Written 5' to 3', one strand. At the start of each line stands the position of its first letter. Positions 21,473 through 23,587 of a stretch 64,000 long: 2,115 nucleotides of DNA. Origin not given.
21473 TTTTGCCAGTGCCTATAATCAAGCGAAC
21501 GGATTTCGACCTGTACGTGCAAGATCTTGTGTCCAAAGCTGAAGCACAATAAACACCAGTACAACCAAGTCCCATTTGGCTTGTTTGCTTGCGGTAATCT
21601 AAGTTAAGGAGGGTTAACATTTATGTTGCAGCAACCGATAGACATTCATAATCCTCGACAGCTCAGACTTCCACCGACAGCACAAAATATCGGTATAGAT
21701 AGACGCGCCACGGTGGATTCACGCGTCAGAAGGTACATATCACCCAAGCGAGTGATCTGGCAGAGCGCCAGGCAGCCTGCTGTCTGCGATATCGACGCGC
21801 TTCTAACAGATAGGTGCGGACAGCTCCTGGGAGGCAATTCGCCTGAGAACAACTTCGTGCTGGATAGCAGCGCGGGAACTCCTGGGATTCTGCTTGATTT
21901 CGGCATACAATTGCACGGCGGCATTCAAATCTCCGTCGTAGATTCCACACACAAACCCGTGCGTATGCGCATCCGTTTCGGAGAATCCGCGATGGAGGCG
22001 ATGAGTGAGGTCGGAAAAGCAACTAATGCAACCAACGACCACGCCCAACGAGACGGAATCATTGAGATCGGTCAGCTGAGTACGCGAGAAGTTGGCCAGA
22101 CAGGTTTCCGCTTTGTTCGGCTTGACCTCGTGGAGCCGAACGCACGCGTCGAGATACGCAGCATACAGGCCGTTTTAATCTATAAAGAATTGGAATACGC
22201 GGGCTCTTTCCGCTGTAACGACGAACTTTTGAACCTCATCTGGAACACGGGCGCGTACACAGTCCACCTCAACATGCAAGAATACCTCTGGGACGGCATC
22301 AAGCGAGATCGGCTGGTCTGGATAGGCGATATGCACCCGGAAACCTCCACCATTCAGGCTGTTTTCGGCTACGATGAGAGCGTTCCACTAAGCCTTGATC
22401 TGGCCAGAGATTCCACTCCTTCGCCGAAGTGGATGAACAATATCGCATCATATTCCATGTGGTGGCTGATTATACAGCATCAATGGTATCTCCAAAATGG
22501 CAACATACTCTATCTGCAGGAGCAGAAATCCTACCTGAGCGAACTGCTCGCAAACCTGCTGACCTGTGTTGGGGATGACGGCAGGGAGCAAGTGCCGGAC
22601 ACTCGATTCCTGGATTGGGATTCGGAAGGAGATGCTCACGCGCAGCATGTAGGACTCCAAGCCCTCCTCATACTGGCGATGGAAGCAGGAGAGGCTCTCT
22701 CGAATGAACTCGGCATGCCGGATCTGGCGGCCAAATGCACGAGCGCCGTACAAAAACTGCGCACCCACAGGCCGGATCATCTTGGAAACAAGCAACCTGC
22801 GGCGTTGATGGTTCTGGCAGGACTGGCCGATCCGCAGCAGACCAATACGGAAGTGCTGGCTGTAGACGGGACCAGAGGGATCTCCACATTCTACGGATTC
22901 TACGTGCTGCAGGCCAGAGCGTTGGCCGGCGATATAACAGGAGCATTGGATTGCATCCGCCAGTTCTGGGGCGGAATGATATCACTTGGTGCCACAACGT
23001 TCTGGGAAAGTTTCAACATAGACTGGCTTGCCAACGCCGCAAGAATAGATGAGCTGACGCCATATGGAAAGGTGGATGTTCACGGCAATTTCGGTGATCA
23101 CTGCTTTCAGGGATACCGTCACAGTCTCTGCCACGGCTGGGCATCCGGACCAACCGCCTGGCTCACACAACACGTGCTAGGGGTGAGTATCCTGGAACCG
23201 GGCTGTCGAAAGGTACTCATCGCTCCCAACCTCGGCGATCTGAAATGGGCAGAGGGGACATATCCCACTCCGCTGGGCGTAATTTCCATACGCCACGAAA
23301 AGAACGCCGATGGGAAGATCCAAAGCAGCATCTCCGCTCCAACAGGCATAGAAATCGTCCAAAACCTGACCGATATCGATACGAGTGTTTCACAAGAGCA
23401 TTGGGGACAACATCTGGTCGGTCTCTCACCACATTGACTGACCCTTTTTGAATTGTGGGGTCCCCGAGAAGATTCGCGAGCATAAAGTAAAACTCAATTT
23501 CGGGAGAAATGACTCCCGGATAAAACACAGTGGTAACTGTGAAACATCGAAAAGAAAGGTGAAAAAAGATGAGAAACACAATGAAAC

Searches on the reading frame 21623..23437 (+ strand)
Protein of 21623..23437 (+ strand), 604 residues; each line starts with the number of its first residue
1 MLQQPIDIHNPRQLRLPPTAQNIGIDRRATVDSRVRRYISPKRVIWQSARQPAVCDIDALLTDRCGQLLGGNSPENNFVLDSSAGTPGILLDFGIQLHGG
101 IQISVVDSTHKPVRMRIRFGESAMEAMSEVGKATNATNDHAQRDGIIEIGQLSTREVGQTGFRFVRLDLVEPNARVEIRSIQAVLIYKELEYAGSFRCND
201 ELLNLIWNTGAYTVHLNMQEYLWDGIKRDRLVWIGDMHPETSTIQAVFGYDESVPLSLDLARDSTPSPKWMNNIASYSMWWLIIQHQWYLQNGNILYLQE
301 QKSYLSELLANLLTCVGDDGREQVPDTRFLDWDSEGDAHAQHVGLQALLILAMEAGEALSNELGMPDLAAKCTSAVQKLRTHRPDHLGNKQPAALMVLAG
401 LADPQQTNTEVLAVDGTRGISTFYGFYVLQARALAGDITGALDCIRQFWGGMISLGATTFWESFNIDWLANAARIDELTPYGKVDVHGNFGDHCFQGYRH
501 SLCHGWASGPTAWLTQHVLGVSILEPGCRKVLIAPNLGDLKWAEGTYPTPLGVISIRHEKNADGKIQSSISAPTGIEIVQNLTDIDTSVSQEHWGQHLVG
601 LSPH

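Call 80: search_protein_families(library=pfam, proteins=[window:21623-23437:+], max_evalue=0.00001)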
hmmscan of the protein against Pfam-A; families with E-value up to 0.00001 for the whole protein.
window:21623-23437:+ (604 aa): 2 families
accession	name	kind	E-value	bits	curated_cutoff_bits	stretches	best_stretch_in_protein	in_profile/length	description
PF17389.8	Bac_rhamnosid6H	-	1.6e-12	47.8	24.5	1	193-336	3-157/339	Bacterial alpha-L-rhamnosidase 6 hairpin glycosidase domain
PF17390.7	Bac_rhamnosid_C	-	2e-08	34.3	22.1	1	520-590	1-71/78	Bacterial alpha-L-rhamnosidase C-terminal domain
